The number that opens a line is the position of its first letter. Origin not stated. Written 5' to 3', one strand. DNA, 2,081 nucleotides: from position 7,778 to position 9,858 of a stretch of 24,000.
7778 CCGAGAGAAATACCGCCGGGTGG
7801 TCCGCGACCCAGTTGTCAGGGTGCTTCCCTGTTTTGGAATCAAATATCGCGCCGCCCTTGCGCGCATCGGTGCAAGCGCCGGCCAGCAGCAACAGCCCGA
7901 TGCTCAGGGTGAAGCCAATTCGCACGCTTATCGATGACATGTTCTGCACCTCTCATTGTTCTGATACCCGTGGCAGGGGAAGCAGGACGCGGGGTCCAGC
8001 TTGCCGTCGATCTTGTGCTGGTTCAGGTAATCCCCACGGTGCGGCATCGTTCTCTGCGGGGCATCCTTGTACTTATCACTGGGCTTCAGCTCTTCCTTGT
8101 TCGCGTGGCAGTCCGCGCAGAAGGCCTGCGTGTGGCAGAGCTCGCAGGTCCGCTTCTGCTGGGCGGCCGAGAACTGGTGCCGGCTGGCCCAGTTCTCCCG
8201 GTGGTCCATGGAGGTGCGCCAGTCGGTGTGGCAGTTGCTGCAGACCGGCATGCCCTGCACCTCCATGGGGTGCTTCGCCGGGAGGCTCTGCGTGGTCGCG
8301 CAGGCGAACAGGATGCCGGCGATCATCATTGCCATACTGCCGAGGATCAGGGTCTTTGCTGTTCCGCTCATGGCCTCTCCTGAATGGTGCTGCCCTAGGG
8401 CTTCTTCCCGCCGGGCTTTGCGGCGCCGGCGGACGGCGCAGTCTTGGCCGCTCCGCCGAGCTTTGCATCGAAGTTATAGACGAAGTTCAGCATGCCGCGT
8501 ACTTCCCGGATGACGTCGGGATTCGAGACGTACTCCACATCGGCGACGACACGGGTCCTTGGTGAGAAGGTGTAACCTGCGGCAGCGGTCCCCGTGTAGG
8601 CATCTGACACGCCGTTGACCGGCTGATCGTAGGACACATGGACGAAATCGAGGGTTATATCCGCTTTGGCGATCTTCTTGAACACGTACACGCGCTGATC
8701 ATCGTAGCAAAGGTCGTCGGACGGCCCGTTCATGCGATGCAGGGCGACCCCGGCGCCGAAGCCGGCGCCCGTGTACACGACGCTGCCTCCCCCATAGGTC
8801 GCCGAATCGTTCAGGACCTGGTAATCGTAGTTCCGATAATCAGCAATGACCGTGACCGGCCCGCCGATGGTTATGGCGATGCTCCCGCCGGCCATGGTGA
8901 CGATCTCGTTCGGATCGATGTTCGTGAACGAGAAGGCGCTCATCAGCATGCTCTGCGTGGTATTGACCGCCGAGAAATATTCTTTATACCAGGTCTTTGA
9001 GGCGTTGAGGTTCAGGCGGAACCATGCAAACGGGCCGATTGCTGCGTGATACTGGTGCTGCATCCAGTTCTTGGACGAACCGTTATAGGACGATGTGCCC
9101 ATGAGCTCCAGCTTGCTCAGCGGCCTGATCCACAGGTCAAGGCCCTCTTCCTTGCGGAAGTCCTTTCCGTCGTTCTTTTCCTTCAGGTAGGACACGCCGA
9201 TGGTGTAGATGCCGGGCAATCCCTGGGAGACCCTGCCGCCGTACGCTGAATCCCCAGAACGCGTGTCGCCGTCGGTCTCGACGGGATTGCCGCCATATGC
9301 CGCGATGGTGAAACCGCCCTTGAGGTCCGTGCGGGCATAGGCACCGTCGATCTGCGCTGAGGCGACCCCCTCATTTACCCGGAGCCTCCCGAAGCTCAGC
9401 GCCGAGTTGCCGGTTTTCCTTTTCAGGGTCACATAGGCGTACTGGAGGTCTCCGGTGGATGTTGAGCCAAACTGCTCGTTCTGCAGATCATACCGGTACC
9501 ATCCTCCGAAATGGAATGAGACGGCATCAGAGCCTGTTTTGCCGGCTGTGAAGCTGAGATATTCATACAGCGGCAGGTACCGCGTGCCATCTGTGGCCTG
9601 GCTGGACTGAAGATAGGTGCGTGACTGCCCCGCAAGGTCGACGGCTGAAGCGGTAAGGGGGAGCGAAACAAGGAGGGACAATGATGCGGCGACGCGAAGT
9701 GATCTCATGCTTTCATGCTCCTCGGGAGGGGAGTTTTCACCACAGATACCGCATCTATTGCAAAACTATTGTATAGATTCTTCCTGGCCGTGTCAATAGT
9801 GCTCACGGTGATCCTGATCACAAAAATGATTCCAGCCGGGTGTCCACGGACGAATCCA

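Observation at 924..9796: Candidate porin-cytochrome electron conduit operon that carries its own maturation genes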

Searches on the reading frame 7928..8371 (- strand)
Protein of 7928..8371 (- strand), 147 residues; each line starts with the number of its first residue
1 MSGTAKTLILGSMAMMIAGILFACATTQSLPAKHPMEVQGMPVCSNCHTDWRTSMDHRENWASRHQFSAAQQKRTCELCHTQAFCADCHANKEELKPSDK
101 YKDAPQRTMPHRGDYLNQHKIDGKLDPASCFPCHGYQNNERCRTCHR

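Call 4: search_protein_families(library=pfam, proteins=[window:7928-8371:-], max_evalue=0.1)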
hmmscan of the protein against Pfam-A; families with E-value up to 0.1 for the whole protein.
window:7928-8371:- (147 aa): 2 families
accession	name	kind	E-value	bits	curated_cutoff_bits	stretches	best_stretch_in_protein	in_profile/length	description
PF14522.11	Cytochrome_C7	-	8.3e-05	22.8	24.8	2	84-147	15-67/67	Cytochrome c7 and related cytochrome c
PF22113.1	Mtrc-MtrF_II-IV_dom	-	0.00042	20.3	30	1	43-146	83-175/176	Outer membrane cytochrome MtrC/MtrF-like, domains II/IV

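Call 5: search_protein_families(library=ncbifam, proteins=[window:7928-8371:-], max_evalue=0.1)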
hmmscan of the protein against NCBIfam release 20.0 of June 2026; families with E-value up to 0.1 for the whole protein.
window:7928-8371:- (147 aa): 0 families

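Call 33: search_solved_structures(query=window:7928-8371:-, max_evalue=1)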
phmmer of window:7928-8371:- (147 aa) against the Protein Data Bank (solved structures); distinct sequences matched with E-value up to 1: 4.
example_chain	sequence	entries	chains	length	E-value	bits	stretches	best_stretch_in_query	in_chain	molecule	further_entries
6hr0_A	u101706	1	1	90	0.23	14.5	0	32-54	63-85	Cytochrome C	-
2k3v_A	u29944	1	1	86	0.46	13.6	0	41-93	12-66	Tetraheme cytochrome c-type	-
1m1p_A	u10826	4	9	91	0.53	13.3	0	31-55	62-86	Small tetraheme cytochrome c | Periplasmic tetraheme cytochrome c CctA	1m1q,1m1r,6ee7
9pgb_A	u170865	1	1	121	0.58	13.2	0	25-81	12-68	4-module Cysteine Rich Eggshell Membrane Protein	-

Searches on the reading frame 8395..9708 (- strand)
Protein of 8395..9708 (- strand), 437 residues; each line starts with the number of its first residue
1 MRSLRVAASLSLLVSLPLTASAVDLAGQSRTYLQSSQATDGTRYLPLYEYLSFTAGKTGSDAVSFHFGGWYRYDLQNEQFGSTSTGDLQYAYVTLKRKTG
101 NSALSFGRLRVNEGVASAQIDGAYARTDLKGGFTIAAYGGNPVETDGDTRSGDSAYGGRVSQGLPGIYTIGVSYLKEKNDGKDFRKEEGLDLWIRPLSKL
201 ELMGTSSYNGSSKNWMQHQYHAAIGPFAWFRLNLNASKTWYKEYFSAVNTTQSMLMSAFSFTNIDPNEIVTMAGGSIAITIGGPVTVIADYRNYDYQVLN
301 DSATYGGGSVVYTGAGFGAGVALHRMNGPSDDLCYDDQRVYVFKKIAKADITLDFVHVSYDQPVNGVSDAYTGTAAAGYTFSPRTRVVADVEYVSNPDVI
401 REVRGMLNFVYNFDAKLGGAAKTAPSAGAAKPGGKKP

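Call 4: search_protein_families(library=pfam, proteins=[window:8395-9708:-], max_evalue=0.1)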
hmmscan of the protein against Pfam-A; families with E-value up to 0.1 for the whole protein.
window:8395-9708:- (437 aa): 0 families

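Call 5: search_protein_families(library=ncbifam, proteins=[window:8395-9708:-], max_evalue=0.1)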
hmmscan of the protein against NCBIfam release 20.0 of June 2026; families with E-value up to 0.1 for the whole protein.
window:8395-9708:- (437 aa): 1 family
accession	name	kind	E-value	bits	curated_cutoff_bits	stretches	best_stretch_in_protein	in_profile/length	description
NF005078.0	PRK06505.1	equivalog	0.024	13.8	446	1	241-292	105-157/271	enoyl-ACP reductase FabI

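Call 9: find_encoding_contigs(protein=window:8395-9708:-, flank=10000, max_places=6)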
Protein window:8395-9708:- (437 aa): no gene with exactly this product is on record in the collection.

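Call 10: find_homologous_proteins(query=window:8395-9708:-)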
Query window:8395-9708:- (437 aa): 311 proteins with E <= 0.001 among 8000 candidates; the best 120 are listed.
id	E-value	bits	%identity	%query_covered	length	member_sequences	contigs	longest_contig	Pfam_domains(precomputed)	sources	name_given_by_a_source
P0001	1.0e-265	899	90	100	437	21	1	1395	-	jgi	jgi:hypothetical protein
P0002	4.6e-254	861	86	100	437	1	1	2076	-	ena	-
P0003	3.2e-249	845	85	100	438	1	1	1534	-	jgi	jgi:hypothetical protein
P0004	5.1e-235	798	80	96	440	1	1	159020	-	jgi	jgi:hypothetical protein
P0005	2.1e-228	776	77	100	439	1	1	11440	-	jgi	jgi:hypothetical protein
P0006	6.3e-226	768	78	100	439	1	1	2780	-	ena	-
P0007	6.6e-226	768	77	100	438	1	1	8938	-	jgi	-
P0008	5.8e-225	765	76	100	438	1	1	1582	-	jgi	-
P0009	2.3e-217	740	74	100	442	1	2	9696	-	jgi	jgi:hypothetical protein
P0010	8.4e-197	672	67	100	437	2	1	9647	-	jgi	-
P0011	9.4e-195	666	68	95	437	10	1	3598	-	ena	-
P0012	2.2e-193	661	67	95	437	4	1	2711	-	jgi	jgi:hypothetical protein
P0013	1.1e-190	652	65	100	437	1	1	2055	-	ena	-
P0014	1.7e-190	651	66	99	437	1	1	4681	-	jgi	jgi:hypothetical protein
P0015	2.2e-190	651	65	95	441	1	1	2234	-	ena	-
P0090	5.0e-122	426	47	92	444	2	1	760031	-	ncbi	-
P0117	2.2e-116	407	47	95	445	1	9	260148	-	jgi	jgi:hypothetical protein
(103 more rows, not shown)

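Call 11: find_encoding_contigs(protein=P0004, flank=10000, max_places=2)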
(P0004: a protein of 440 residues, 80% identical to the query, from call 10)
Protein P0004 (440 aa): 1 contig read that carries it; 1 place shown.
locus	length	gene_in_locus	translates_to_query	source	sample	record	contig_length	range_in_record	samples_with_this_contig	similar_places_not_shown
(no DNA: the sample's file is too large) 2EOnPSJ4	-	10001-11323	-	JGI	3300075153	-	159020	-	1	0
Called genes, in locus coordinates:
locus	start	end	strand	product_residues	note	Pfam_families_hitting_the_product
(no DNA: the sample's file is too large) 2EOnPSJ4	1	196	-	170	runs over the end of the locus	PF02566:OsmC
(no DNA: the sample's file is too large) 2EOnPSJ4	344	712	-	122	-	PF02635:DsrE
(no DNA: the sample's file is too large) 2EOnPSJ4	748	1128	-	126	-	PF02579:Nitro_FeMo-Co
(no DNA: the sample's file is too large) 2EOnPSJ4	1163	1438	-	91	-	PF02001:DUF134, PF04545:Sigma70_r4, PF08281:Sigma70_r4_2 (weak)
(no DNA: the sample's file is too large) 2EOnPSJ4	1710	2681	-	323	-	PF01925:TauE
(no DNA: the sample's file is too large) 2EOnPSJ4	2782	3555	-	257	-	PF03306:AAL_decarboxy (weak)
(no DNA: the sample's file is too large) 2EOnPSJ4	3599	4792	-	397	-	PF04191:PEMT (weak)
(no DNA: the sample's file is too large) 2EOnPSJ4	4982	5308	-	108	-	-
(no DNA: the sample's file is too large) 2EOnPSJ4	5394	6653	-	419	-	PF06722:EryCIII-like_C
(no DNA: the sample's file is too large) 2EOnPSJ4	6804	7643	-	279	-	PF12706:Lactamase_B_2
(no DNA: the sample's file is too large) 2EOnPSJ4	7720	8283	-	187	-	PF14512:TM1586_NiRdase (faint), PF00881:Nitroreductase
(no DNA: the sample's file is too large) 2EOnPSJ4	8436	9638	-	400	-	PF03783:CsgG (weak)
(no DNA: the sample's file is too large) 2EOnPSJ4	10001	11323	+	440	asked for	-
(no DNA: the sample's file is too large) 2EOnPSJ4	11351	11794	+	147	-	-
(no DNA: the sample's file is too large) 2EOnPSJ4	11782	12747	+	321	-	PF14522:Cytochrome_C7 (faint)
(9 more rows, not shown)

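Call 12: find_encoding_contigs(protein=P0090, flank=10000, max_places=2)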
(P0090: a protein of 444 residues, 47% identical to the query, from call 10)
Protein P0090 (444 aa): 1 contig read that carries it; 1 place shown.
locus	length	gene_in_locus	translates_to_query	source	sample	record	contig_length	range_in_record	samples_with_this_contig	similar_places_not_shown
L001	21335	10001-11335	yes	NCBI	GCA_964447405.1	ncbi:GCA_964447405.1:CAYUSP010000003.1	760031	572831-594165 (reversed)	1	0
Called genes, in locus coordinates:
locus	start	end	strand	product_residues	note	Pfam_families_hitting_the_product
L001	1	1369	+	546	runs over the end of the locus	PF13432:TPR_16 (faint), PF13371:TPR_9 (faint), PF00515:TPR_1 (faint), PF07719:TPR_2 (faint), PF13424:TPR_12 (faint), PF13431:TPR_17 (faint), PF13181:TPR_8 (faint), PF13414:TPR_11 (weak)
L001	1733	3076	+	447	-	PF02310:B12-binding, PF04055:Radical_SAM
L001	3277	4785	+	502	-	PF04443:LuxE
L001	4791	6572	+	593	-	PF02310:B12-binding, PF04055:Radical_SAM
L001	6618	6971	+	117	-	-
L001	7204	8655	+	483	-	PF02310:B12-binding, PF04055:Radical_SAM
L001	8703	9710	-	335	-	PF13354:Beta-lactamase2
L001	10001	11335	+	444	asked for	-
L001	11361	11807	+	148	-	-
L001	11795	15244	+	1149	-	PF02085:Cytochrom_CIII (faint), PF14522:Cytochrome_C7 (faint), PF14537:Cytochrom_c3_2 (faint), PF09698:GSu_C4xC__C2xCH (weak), PF22113:Mtrc-MtrF_II-IV_dom (weak)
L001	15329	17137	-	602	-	PF02310:B12-binding, PF04055:Radical_SAM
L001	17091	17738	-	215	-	-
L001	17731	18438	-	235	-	PF01209:Ubie_methyltran, PF13489:Methyltransf_23, PF01135:PCMT, PF13649:Methyltransf_25, PF13847:Methyltransf_31, PF08241:Methyltransf_11, PF08242:Methyltransf_12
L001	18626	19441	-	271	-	PF01292:Ni_hydr_CYTB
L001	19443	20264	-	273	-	PF09699:Paired_CXXCH_1 (faint), PF14522:Cytochrome_C7 (faint), PF14537:Cytochrom_c3_2 (faint), PF22113:Mtrc-MtrF_II-IV_dom (faint)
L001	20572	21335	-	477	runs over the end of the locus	PF01875:Memo, PF01871:AMMECR1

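Call 13: find_encoding_contigs(protein=P0117, flank=10000, max_places=3)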
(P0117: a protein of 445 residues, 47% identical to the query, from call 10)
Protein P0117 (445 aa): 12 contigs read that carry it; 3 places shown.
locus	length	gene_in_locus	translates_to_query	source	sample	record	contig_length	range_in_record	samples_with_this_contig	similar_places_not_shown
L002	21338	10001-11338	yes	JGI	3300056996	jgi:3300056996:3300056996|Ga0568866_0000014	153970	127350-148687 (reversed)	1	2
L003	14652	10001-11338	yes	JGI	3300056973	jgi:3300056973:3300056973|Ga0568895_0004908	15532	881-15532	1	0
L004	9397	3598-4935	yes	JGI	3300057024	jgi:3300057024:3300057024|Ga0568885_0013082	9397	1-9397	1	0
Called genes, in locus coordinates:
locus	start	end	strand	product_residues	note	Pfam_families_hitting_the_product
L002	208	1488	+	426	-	PF05697:Trigger_N, PF00254:FKBP_C, PF05698:Trigger_C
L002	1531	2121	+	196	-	PF00574:CLP_protease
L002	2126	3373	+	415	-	PF06689:zf-C4_ClpX, PF01078:Mg_chelatase (faint), PF05496:RuvB_N (weak), PF00004:AAA, PF07724:AAA_2, PF07728:AAA_5 (faint), PF13401:AAA_22 (faint), PF10431:ClpB_D2-small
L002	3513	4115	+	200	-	PF03193:RsgA_GTPase (faint), PF01926:MMR_HSR1, PF02421:FeoB_N, PF00009:GTP_EFTU (weak)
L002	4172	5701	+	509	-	PF00924:MS_channel_2nd, PF21082:MS_channel_3rd (weak), PF00027:cNMP_binding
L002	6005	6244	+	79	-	-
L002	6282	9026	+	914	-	PF14522:Cytochrome_C7 (faint), PF22113:Mtrc-MtrF_II-IV_dom (weak)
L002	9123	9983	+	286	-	PF13145:Rotamase_2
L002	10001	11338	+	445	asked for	-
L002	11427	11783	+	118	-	-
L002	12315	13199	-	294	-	PF00696:AA_kinase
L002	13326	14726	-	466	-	PF00004:AAA (weak), PF07728:AAA_5 (weak), PF07724:AAA_2, PF00004:AAA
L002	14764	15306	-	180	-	PF00227:Proteasome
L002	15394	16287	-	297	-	PF02899:Phage_int_SAM_1, PF13102:Phage_int_SAM_5 (weak), PF13495:Phage_int_SAM_4 (weak), PF00589:Phage_integrase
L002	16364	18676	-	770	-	PF01751:Toprim, PF01131:Topoisom_bac, PF01396:Zn_ribbon_Top1, PF13408:Zn_ribbon_recom (faint), PF01396:Zn_ribbon_Top1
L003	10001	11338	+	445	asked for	-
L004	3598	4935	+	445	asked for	-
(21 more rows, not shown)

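Call 25: find_related_loci(query=A1, collection=genome_contigs, flank=10000)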
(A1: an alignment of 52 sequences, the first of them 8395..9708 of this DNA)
Query A1 (437 aa) in genome_contigs; peptide patterns used: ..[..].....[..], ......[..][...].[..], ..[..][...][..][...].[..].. (x = any residue, [..] = any of these).
303 stretches matched a pattern; 64 encode a relative of the query (tblastn E <= 1e-3); 63 distinct loci.
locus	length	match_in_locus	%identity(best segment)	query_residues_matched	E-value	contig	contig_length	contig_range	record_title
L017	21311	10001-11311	90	1-437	0e+0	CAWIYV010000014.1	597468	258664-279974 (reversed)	MAG: Nitrospirota bacterium isolate MFD05942.bin.1.431 genome assembly, contig: contig_82778, whole genome shotgun seque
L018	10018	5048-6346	65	1-436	0e+0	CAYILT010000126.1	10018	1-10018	MAG TPA_asm: uncultured Nitrospiraceae bacterium isolate ERP119705_co22_392 genome assembly, contig: NODE_5320_length_10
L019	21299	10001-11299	66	1-436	0e+0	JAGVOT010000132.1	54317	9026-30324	MAG: Nitrospirae bacterium isolate DeMMO3_8 c_000000017615, whole genome shotgun sequence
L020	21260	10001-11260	52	1-427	6e-146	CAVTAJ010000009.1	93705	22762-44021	MAG: Nitrospirota bacterium isolate MFD04651.bin.2.58 genome assembly, contig: contig_34303, whole genome shotgun sequen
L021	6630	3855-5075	55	1-414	4e-145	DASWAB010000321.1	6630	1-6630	MAG TPA_asm: Nitrospirota bacterium isolate SMAG_U2643 k141_470538, whole genome shotgun sequence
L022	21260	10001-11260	50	4-427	5e-143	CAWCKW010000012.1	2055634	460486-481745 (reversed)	MAG: Nitrospirota bacterium isolate MFD01872.bin.2.231 genome assembly, contig: contig_23495, whole genome shotgun seque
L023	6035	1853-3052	54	21-435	4e-137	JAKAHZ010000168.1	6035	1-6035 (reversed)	MAG: Nitrospirae bacterium isolate WY3.bin154 NODE_26566_length_6035_cov_1.435173, whole genome shotgun sequence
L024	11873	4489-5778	48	1-418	5e-128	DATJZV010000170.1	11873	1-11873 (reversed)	MAG TPA_asm: Nitrospirota bacterium isolate SMAG_U15187 k141_5239378, whole genome shotgun sequence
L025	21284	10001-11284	48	1-418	2e-125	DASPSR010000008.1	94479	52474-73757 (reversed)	MAG TPA_asm: Nitrospirota bacterium isolate SMAG_U12256 k141_593315, whole genome shotgun sequence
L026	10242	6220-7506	49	1-435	7e-123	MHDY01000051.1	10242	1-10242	MAG: Nitrospirae bacterium GWC2_56_14 gwc2_scaffold_15674, whole genome shotgun sequence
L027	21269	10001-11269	47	1-432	3e-119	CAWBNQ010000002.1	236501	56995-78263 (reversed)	MAG: Nitrospirota bacterium isolate MFD01299.bin.1.15 genome assembly, contig: contig_21531, whole genome shotgun sequen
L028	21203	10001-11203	47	22-425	9e-124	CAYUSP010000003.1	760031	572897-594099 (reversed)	MAG TPA_asm: uncultured Nitrospiraceae bacterium isolate SRP302447_co2_114 genome assembly, contig: NODE_16_length_76003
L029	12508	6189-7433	44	1-418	2e-110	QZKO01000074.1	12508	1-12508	MAG: Nitrospiraceae bacterium isolate SURF_11 Ga0104751_1007025, whole genome shotgun sequence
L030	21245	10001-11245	44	2-420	9e-110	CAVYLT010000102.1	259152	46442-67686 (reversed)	MAG: Nitrospirota bacterium isolate MFD01299.bin.2.211 genome assembly, contig: contig_7981, whole genome shotgun sequen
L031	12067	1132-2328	45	12-413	3e-107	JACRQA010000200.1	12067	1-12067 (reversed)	MAG: Nitrospirae bacterium isolate NC_groundwater_2001_Pr3_S-0.65um_47_4 SR2-18-Sp65_coassembly_scaffold_544631, whole g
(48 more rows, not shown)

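Call 32: search_solved_structures(query=A1, max_evalue=1)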
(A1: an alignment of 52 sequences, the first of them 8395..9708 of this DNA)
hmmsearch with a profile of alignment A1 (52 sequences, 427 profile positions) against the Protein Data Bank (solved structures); distinct sequences matched with E-value up to 1: 0.

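Call 44: predict_structure(alignment_id=A1)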
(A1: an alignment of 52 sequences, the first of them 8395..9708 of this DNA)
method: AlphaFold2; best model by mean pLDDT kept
length: 437 residues; sequences in the alignment: 52
mean_pLDDT: 83.1   pTM: 0.73
mean pLDDT of the five models: 83.1, 82.3, 80.5, 79.9, 76.9
residues with pLDDT >= 90: 224; 70-90: 134; 50-70: 39; < 50: 40
segments of 3 or more residues with pLDDT < 50: 15-20, 250-262, 417-437
pLDDT, mean of each block of 10 residues (from residue 1): 68 52 76 86 86 75 84 72 71 85 90 88 93 95 66 89 93 93 90 93 95 93 92 96 73 35 74 97 92 94 97 95 95 93 96 97 90 97 93 90 93 59 31 29
secondary structure, 60 per line:
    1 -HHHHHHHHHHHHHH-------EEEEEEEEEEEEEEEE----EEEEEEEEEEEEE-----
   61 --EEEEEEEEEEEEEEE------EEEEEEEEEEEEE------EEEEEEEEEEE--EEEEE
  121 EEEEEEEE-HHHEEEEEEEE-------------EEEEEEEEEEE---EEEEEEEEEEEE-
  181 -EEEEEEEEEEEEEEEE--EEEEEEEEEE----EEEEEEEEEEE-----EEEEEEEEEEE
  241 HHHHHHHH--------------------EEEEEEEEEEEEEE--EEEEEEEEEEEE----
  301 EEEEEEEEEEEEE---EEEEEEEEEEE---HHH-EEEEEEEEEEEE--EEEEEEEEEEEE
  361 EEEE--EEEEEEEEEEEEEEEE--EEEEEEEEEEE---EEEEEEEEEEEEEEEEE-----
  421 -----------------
elements in order: H2-15 E23-38 E43-55 E63-77 E84-96 E103-113 E116-128 E133-140 E154-164 E168-179 E182-197 E200-209 E214-224 E230-240 H241-248 E269-282 E285-296 E301-313 E317-327 E335-346 E349-364 E367-382 E385-395 E399-415

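Call 47: fold_search(model_id=the predicted structure, library=pdb)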
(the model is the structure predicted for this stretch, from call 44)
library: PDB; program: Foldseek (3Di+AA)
matches with E <= 10: 943; with E <= 0.001: 292
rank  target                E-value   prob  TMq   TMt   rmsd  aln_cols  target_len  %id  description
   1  9fw9_D                7.4e-10  1.00  0.48  0.34  11.2       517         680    8  Cryo-EM structure of the type 1 pilus assembly platform as part of the FimA-bound chaperone-usher pilus complex (FimDH (released 2025-06-04)
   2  3ohn_A                1.3e-09  1.00  0.47  0.44  11.1       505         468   10  Crystal structure of the FimD translocation domain (released 2011-06-01)
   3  3rfz_B                1.9e-09  1.00  0.48  0.30  10.4       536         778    9  Crystal structure of the FimD usher bound to its cognate FimC:FimH substrate (released 2011-06-01)
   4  3rbh_C                3.0e-09  1.00  0.38  0.40  12.2       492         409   11  Structure of alginate export protein AlgE from Pseudomonas aeruginosa (released 2011-07-27)
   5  3syb                  3.4e-09  1.00  0.37  0.38  14.3       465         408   12  Crystal structure of Pseudomonas aeruginosa OccD3 (OpdP) (released 2012-02-08)
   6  4frx_A                4.8e-09  1.00  0.41  0.44  12.2       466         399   11  Crystal Structure of Pseudomonas aeruginosa OccK8 (OprE) (released 2013-07-24)
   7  4frx_B                7.6e-09  1.00  0.41  0.44  12.2       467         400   10  Crystal Structure of Pseudomonas aeruginosa OccK8 (OprE) (released 2013-07-24)
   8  5ldt_A                7.6e-09  1.00  0.38  0.41  12.9       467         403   12  Crystal Structures of MOMP from Campylobacter jejuni (released 2016-10-26)
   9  9fy9_D                8.3e-09  1.00  0.54  0.38   7.1       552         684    8  Cryo-EM structure of the type 1 chaperone-usher pilus FimD-tip complex (FimDHGFC) - Conformer 1 (released 2025-06-04)
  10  3rbh_A                1.0e-08  1.00  0.38  0.39  13.9       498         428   11  Structure of alginate export protein AlgE from Pseudomonas aeruginosa (released 2011-07-27)
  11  4b61_A                1.1e-08  1.00  0.39  0.40  16.4       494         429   11  In meso structure of alginate transporter, AlgE, from Pseudomoas aeruginosa, PAO1. Crystal form 3. (released 2013-07-17)
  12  4fsp                  1.2e-08  1.00  0.37  0.42  12.6       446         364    9  Crystal Structure of Pseudomonas aeruginosa OccK11 (OpdR) (released 2013-07-24)
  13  5dl5                  1.2e-08  1.00  0.37  0.38  13.1       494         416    9  Crystal structure of Acinetobacter baumannii OccAB1 (released 2016-02-03)
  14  8q2o                  1.3e-08  1.00  0.39  0.38  15.8       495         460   12  Structure of alginate transporter AlgE from P. aeruginosa PAO1 by using Se-MAG for the the lipid cubic phase crystalliza (released 2024-05-15)
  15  4afk                  1.3e-08  1.00  0.38  0.38  15.5       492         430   11  In meso structure of alginate transporter, AlgE, from Pseudomonas aeruginosa, PAO1 (released 2013-02-06)
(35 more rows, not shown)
